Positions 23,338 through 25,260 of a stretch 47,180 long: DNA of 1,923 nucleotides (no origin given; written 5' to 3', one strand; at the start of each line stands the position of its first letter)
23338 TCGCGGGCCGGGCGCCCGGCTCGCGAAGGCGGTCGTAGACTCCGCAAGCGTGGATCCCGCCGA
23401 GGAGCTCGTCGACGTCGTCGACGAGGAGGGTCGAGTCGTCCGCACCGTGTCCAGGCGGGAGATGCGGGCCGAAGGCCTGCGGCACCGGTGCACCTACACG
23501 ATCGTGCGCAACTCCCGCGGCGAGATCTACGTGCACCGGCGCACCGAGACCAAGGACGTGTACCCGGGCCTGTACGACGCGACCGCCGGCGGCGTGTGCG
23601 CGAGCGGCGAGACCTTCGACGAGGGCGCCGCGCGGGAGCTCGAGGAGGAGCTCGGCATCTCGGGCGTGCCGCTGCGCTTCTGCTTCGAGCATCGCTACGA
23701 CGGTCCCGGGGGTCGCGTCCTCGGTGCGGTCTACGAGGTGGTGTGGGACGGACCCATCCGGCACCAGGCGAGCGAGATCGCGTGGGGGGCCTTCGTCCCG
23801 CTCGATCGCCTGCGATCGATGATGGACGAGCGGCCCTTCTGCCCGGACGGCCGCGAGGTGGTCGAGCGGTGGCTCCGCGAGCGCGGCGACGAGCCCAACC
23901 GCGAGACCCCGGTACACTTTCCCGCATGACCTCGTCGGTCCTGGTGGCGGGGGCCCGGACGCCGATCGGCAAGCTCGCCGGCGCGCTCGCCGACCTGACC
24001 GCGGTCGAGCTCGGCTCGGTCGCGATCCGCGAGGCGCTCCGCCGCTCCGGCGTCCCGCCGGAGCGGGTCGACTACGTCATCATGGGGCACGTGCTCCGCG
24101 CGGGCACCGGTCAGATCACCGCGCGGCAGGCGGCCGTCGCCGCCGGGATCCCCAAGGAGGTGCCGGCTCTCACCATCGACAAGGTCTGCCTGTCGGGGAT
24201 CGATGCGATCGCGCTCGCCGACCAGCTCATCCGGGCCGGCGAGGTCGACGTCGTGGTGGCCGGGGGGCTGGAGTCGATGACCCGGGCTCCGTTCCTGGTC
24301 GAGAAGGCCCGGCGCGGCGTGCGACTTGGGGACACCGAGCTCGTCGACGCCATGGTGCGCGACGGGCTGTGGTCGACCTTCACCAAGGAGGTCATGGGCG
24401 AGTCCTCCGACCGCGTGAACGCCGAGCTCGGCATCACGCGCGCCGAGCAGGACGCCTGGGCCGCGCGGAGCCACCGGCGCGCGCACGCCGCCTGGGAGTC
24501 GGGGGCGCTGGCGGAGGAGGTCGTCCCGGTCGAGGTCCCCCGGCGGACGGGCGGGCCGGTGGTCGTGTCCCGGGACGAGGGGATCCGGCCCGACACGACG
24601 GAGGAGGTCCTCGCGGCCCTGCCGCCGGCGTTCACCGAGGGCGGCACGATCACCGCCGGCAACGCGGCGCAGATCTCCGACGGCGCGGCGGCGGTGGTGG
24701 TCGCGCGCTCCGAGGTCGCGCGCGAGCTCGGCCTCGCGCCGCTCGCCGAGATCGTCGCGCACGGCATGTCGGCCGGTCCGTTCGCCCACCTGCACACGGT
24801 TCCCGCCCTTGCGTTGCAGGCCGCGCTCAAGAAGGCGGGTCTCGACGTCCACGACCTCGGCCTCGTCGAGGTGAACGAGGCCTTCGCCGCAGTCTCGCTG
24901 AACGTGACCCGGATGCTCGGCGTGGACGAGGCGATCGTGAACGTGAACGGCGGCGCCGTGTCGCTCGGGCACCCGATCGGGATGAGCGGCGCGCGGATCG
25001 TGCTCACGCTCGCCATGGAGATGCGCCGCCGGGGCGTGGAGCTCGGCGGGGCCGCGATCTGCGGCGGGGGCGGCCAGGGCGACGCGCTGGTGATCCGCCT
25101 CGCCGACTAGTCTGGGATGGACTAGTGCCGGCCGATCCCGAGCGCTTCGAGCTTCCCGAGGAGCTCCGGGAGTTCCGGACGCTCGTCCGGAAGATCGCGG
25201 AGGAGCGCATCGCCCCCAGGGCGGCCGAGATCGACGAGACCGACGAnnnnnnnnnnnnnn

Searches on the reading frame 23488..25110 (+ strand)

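Call 25: search_protein_families(library=pfam, proteins=[window:23488-25110:+], max_evalue=0.001)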
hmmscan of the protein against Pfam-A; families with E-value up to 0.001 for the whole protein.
window:23488-25110:+ (540 aa): 3 families
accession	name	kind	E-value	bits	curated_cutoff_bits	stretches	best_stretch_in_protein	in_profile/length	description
PF00108.29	Thiolase_N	-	1.7e-91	306.7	26.4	1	151-408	2-259/260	Thiolase, N-terminal domain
PF02803.24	Thiolase_C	-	5.6e-41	139.5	27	1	417-537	2-122/123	Thiolase, C-terminal domain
PF00109.32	ketoacyl-synt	-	5.7e-06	26.5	20.8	1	226-266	166-206/252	Beta-ketoacyl synthase, N-terminal domain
